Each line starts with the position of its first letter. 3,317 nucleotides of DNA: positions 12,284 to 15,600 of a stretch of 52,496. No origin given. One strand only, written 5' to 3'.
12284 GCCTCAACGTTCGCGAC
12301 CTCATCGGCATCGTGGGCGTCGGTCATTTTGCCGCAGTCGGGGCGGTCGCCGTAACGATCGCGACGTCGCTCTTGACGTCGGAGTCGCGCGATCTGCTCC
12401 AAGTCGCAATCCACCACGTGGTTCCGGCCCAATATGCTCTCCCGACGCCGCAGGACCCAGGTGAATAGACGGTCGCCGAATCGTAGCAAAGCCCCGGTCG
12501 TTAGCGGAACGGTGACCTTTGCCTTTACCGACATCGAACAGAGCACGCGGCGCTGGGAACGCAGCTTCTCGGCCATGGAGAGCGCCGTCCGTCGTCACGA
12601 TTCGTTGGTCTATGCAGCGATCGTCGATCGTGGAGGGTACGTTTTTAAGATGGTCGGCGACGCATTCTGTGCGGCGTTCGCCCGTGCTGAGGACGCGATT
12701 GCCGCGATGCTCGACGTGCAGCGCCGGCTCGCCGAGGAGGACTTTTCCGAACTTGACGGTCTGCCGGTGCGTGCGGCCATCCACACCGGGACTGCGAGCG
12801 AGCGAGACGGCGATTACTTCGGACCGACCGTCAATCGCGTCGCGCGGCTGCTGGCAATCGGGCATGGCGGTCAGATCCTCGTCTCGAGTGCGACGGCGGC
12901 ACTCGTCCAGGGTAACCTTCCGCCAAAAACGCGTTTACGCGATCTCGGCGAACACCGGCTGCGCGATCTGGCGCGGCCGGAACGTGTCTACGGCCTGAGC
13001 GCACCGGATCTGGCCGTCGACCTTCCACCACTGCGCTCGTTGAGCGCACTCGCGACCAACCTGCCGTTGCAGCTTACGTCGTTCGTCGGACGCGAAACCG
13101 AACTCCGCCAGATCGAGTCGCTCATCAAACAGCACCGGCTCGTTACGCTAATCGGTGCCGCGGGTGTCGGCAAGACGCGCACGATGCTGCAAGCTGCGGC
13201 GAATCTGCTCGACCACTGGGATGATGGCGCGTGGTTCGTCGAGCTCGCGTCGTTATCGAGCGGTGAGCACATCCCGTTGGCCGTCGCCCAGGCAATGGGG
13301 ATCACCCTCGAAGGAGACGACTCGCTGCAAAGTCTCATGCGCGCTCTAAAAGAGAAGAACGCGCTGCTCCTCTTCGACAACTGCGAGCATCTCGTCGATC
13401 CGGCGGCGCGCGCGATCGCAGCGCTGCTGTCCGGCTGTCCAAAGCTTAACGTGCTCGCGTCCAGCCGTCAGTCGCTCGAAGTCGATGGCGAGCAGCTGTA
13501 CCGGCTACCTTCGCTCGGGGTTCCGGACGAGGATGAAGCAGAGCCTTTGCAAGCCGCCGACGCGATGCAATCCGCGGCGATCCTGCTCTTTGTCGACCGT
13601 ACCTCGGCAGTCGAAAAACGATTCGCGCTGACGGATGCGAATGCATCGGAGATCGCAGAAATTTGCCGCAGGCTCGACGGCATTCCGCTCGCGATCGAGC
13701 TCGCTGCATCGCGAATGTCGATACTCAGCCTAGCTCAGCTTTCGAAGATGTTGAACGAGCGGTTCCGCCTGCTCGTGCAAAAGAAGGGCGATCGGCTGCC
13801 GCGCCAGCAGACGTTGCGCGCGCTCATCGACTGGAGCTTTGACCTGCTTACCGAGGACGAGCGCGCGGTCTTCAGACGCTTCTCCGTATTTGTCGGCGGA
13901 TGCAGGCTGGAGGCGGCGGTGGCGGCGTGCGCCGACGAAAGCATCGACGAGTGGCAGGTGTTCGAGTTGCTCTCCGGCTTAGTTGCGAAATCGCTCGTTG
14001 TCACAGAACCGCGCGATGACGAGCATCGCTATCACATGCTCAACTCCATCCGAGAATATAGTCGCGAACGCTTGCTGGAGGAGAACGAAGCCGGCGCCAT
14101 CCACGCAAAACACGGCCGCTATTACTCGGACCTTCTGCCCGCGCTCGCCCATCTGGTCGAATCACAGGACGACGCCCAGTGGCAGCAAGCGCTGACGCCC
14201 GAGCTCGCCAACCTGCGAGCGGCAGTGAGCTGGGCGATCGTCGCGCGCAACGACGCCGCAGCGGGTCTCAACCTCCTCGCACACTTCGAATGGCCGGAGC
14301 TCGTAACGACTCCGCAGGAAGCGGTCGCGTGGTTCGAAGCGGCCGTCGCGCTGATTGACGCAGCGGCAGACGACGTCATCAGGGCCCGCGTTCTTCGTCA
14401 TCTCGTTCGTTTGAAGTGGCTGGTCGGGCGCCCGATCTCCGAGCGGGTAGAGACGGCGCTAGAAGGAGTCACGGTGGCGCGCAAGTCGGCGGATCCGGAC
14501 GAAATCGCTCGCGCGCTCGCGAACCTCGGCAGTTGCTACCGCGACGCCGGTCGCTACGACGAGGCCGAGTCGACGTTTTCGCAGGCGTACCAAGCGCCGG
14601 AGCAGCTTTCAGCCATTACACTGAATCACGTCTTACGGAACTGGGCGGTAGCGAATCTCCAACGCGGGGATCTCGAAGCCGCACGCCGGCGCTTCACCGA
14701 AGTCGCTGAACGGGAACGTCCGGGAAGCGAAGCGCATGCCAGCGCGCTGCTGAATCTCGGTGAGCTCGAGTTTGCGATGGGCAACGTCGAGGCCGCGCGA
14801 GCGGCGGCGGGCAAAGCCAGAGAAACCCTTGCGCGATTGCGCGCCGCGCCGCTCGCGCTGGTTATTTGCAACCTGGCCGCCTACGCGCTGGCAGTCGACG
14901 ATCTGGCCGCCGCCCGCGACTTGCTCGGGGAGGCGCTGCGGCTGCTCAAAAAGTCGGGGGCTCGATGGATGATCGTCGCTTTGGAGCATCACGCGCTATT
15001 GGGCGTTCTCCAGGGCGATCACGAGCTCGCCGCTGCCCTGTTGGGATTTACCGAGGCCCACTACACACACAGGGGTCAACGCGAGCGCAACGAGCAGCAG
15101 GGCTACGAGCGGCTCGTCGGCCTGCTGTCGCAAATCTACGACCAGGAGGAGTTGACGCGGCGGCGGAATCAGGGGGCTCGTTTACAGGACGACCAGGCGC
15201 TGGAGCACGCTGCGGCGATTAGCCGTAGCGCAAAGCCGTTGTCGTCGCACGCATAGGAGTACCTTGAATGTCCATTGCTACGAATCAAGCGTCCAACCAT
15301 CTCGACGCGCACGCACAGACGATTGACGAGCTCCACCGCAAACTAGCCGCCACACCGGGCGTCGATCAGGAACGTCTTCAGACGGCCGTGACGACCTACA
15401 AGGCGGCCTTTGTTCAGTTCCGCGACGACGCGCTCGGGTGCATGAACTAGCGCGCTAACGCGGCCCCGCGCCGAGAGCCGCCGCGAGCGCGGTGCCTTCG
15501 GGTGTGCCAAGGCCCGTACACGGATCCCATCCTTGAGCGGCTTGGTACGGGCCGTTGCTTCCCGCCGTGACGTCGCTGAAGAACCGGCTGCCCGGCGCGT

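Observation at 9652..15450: Giant polytopic membrane protein translationally coupled to a cyclase-STAND-TPR protein plus a 60-aa ORF: candidate second-messenger sensor/effector module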

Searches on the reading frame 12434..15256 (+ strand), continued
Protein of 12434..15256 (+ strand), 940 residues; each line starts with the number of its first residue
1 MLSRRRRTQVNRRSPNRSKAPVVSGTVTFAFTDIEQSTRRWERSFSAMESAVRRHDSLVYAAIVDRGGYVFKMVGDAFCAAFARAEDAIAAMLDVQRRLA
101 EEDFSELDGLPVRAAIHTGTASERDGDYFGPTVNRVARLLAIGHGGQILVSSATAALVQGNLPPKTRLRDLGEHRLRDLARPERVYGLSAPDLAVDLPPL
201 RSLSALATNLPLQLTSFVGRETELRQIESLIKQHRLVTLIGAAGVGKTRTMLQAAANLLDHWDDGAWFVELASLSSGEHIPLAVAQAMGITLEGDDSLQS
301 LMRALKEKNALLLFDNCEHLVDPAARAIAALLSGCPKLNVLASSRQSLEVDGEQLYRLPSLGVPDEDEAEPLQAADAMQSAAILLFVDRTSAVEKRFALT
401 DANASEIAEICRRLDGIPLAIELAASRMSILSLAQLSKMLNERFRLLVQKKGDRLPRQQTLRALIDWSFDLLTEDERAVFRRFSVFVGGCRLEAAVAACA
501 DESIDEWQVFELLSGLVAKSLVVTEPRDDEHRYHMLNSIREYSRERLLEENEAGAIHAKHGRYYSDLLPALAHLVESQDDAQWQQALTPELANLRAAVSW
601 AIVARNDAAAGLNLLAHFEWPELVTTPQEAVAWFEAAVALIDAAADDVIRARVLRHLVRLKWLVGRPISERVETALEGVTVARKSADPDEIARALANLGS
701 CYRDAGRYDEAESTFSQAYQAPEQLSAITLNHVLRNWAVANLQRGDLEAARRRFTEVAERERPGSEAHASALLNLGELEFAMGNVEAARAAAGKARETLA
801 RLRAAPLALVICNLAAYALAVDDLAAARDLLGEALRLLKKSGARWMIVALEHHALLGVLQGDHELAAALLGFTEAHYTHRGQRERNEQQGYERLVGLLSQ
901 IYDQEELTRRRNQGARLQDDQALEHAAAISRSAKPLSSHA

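Call 28: find_encoding_contigs(protein=P0015, flank=8000, max_places=2)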
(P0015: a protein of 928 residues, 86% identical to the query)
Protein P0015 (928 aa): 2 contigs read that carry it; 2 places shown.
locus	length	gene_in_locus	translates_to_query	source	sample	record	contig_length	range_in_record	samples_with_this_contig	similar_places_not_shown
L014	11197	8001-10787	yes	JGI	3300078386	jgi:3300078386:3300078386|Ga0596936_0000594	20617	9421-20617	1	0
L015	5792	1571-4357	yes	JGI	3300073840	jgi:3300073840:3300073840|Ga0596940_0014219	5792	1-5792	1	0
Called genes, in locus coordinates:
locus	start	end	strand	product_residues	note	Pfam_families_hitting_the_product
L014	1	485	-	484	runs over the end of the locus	PF00392:GntR, PF00155:Aminotran_1_2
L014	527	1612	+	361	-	-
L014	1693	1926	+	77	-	-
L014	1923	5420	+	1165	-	PF15902:Sortilin-Vps10 (faint), PF07610:DUF1573 (faint), PF21633:MOV-10_Ig-like (faint), PF22073:Cep192_D4 (faint), PF15780:ASH (weak), PF22544:HYDIN_VesB_CFA65-like_Ig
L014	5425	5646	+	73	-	-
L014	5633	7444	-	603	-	PF00753:Lactamase_B, PF12706:Lactamase_B_2 (weak)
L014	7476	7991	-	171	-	PF01047:MarR, PF12802:MarR_2 (weak)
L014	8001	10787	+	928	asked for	PF00211:Guanylate_cyc, PF13424:TPR_12 (faint), PF13374:TPR_10 (faint), PF13191:AAA_16, PF13401:AAA_22 (weak), PF25872:HTH_77, PF07719:TPR_2 (faint), PF17874:TPR_MalT (weak), +1 more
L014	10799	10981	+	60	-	PF16591:HBM (weak)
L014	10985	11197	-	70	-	?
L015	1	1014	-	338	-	?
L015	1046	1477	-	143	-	PF01047:MarR, PF12802:MarR_2 (weak)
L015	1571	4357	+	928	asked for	PF00211:Guanylate_cyc, PF13424:TPR_12 (faint), PF13374:TPR_10 (faint), PF13191:AAA_16, PF13401:AAA_22 (weak), PF25872:HTH_77, PF07719:TPR_2 (faint), PF17874:TPR_MalT (weak), +1 more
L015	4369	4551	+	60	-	PF16591:HBM (weak)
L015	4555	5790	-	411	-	?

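Call 29: find_encoding_contigs(protein=P0016, flank=8000, max_places=2)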
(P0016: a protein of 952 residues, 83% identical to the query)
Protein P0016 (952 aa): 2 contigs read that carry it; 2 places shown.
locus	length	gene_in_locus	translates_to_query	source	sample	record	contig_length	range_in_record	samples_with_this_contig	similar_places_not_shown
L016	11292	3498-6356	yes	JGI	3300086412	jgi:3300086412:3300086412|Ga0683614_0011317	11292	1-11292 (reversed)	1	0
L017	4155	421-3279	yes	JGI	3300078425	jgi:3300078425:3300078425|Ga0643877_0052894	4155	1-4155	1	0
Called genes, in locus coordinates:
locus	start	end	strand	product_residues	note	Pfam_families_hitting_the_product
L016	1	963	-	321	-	?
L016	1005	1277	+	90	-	-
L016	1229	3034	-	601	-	PF00753:Lactamase_B, PF12706:Lactamase_B_2 (weak)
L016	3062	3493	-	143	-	PF12802:MarR_2, PF01047:MarR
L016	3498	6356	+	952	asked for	PF00211:Guanylate_cyc, PF01637:ATPase_2 (faint), PF13191:AAA_16 (weak), PF20703:nSTAND1 (faint), PF13401:AAA_22, PF25872:HTH_77, PF07719:TPR_2 (faint), PF13424:TPR_12 (weak), +1 more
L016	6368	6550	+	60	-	PF16591:HBM (weak)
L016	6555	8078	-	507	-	PF09286:Pro-kuma_activ, PF00082:Peptidase_S8 (weak)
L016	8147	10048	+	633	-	PF07732:Cu-oxidase_3 (faint), PF07731:Cu-oxidase_2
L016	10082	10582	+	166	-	-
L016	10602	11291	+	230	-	?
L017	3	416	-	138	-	?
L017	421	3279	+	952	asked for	PF00211:Guanylate_cyc, PF01637:ATPase_2 (faint), PF13191:AAA_16 (weak), PF20703:nSTAND1 (faint), PF13401:AAA_22, PF25872:HTH_77, PF07719:TPR_2 (faint), PF13424:TPR_12 (weak), +1 more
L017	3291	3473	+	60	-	PF16591:HBM (weak)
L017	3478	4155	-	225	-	?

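Call 30: find_encoding_contigs(protein=P0019, flank=8000, max_places=2)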
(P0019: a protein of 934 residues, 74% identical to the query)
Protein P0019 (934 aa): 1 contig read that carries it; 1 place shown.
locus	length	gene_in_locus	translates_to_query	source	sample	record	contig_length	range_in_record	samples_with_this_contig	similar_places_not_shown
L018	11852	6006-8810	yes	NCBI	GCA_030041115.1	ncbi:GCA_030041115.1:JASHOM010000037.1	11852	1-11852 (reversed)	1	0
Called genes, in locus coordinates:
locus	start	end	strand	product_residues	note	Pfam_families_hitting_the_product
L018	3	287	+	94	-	?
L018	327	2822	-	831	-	PF13620:CarboxypepD_reg, PF13715:CarbopepD_reg_2 (weak), PF07715:Plug, PF00593:TonB_dep_Rec_b-barrel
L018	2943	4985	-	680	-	PF02129:Peptidase_S15, PF08530:PepX_C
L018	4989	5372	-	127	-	-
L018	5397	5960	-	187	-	-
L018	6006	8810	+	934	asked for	PF00211:Guanylate_cyc, PF13191:AAA_16 (weak), PF25872:HTH_77, PF07719:TPR_2 (faint), PF13424:TPR_12, PF00515:TPR_1 (faint), PF13181:TPR_8 (faint)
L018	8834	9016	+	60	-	-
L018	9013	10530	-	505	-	PF09286:Pro-kuma_activ (weak)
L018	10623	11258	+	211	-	-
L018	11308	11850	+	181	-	?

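Call 52: search_protein_families(library=ncbifam, proteins=[window:12461-15256:+], max_evalue=0.01)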
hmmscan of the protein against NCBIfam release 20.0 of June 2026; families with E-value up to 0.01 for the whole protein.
window:12461-15256:+ (931 aa): 7 families
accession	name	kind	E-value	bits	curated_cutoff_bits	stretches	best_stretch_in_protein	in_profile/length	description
NF040586.1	FxSxx_TPR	equivalog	4e-13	48.7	300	2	202-470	2-248/830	FxSxx-COOH system tetratricopeptide repeat protein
NF058673.1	LipAdnlyCyLipJMY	equivalog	1e-10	41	800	1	18-177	296-447/449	bifunctional lipase/adenylate cyclase LipJ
TIGR02521.1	type_IV_pilW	equivalog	3e-06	26.9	154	1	662-715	114-167/234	type IV pilus biogenesis/stability protein PilW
NF008757.0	PRK11788.1-5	equivalog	0.00055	19.2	363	0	672-721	96-144/388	lipopolysaccharide assembly protein LapB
TIGR03302.1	OM_YfiO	subfamily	0.001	18.6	81.4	1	727-786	38-96/239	outer membrane protein assembly factor BamD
TIGR02795.1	tol_pal_ybgF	equivalog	0.0025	18.4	90.1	0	696-782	15-98/119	tol-pal system protein YbgF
TIGR03117.2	cas_csf4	equivalog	0.0034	15.6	400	1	216-254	138-176/800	type IV CRISPR-associated DEAD/DEAH-box helicase Csf4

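Call 53: search_solved_structures(query=window:12461-15256:+, max_evalue=0.001, show_alignments=2)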
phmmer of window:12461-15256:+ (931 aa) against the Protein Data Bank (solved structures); distinct sequences matched with E-value up to 0.001: 8.
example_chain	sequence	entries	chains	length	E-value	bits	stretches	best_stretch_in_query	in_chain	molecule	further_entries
4wp3_A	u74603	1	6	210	1.1e-16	63.5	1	15-146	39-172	Ma1120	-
4wp9_A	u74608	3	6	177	2.7e-16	62.1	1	16-146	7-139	Ma1120 | Cyclase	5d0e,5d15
4wp8_A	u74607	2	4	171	3.5e-16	61.7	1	16-145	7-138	Ma1120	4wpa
5d0g_A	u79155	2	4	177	4.8e-14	54.7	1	16-146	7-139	Cyclase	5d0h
3mr7_A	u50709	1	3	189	6.7e-14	54.2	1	46-178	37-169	Adenylate/guanylate cyclase/hydrolase, alpha/beta fold family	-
1fx4_A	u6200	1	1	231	3e-13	52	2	93-181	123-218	RECEPTOR-TYPE ADENYLATE CYCLASE GRESAG 4.3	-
1fx2_A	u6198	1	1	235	2.1e-11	45.9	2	93-181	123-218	RECEPTOR-TYPE ADENYLATE CYCLASE GRESAG 4.1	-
1ybt_A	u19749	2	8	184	3.2e-06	28.8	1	18-170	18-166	hydrolase, alpha/beta hydrolase fold family | lipJ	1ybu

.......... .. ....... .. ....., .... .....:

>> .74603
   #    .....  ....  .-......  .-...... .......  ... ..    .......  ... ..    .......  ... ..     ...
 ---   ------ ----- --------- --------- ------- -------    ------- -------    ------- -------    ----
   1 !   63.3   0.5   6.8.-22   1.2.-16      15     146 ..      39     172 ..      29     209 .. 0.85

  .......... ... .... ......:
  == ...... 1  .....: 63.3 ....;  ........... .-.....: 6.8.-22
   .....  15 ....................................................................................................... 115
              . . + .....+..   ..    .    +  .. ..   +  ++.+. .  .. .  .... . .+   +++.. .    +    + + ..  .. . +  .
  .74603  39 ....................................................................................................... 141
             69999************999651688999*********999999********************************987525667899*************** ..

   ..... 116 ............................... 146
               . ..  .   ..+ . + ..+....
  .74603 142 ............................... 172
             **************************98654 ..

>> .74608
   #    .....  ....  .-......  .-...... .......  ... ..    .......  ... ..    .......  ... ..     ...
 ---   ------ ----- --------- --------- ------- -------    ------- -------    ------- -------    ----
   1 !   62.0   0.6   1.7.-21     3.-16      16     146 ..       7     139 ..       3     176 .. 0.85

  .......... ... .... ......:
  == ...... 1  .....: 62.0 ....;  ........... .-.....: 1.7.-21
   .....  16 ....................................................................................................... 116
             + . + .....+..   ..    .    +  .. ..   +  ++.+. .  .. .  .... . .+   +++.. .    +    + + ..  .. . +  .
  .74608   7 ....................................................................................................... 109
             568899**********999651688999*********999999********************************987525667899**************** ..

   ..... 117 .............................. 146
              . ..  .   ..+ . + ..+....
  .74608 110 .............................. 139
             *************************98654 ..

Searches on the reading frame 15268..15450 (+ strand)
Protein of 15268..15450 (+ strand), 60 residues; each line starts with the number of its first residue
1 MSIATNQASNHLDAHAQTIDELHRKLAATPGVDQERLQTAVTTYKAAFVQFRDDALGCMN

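Call 7: search_protein_families(library=pfam, proteins=[window:15268-15450:+], max_evalue=0.01)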
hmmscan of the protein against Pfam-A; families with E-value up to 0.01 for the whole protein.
window:15268-15450:+ (60 aa): 2 families
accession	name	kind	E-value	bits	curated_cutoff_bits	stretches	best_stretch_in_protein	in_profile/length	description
PF16591.11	HBM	-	3.7e-06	27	29.8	1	5-53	165-213/254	Helical bimodular sensor domain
PF14023.12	Bestrophin-like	-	0.0036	17.3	32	1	6-49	57-100/232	Bestrophin-like domain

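Call 8: search_protein_families(library=padloc, proteins=[window:15268-15450:+], max_evalue=0.01)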
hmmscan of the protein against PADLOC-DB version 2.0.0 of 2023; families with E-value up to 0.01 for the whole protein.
window:15268-15450:+ (60 aa): 0 families

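Call 38: find_homologous_proteins(query=window:15268-15447:+, max_evalue=0.01)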
Query window:15268-15447:+ (60 aa): 34 proteins with E <= 0.01 among 34 candidates.
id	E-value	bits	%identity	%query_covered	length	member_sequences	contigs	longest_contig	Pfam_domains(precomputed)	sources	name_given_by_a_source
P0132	4.7e-32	125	100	100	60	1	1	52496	PF16591.12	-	-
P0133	3.7e-30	119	95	100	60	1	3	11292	PF16591.12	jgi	jgi:hypothetical protein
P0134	1.5e-29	117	93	100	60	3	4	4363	PF16591.12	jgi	jgi:hypothetical protein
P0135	1.6e-27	110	88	100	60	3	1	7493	-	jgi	jgi:hypothetical protein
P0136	2.7e-23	97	80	100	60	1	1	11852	-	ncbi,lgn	-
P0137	3.2e-23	97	80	100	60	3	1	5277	-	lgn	-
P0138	1.3e-20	89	72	100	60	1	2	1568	PF16591.12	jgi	jgi:hypothetical protein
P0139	1.7e-20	89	78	92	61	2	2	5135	PF16591.12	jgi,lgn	jgi:hypothetical protein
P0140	2.6e-20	88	75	98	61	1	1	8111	PF16591.12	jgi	jgi:hypothetical protein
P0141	9.8e-20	86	73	98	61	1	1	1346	PF16591.12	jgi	jgi:hypothetical protein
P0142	1.4e-19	86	78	92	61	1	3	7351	-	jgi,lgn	-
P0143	1.8e-19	85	78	92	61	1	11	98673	PF16591.12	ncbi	ncbi:MAG: hypothetical protein ACXWNK_07870 [Vulcanimicrobiaceae bacterium]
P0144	1.9e-19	85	73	98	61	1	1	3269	PF16591.12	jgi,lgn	jgi:hypothetical protein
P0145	9.2e-19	83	71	98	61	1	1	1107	PF16591.12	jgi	jgi:hypothetical protein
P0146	1.2e-18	83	71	98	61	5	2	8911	-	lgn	-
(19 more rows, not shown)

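Call 41: find_related_loci(query=A2, collection=metagenome_contigs, flank=7000)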
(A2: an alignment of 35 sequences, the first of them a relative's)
Query A2 (60 aa) in metagenome_contigs; peptide patterns used: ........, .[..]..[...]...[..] (x = any residue, [..] = any of these).
248 stretches matched a pattern; 35 encode a relative of the query (tblastn E <= 1e-3); 35 distinct loci.
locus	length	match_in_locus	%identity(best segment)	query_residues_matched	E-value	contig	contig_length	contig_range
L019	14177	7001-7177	69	2-60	7e-25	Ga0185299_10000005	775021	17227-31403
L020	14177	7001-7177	68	2-60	6e-24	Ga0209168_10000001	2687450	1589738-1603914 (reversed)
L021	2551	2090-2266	66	2-60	5e-22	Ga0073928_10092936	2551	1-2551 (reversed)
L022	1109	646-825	63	1-60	8e-22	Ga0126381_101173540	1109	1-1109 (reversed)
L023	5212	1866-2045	63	1-60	1e-21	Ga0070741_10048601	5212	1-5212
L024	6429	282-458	64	2-60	1e-21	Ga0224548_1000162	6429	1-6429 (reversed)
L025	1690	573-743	65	1-60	5e-21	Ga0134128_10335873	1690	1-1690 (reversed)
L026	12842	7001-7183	59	1-60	6e-21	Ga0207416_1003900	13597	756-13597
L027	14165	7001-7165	65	6-60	9e-21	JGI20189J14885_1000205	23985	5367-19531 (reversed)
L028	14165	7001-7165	65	6-60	9e-21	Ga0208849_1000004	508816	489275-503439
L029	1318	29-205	64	2-60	1e-20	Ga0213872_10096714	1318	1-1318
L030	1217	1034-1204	58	4-60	3e-20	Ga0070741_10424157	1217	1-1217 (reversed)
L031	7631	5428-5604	56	2-60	3e-20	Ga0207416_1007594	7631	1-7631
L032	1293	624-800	58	2-60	1e-19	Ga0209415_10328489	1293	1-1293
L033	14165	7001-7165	64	6-60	3e-19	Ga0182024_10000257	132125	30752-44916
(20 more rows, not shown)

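Call 52: search_protein_families(library=ncbifam, proteins=[window:15268-15450:+], max_evalue=0.01)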
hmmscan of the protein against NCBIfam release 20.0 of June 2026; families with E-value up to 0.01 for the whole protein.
window:15268-15450:+ (60 aa): 0 families
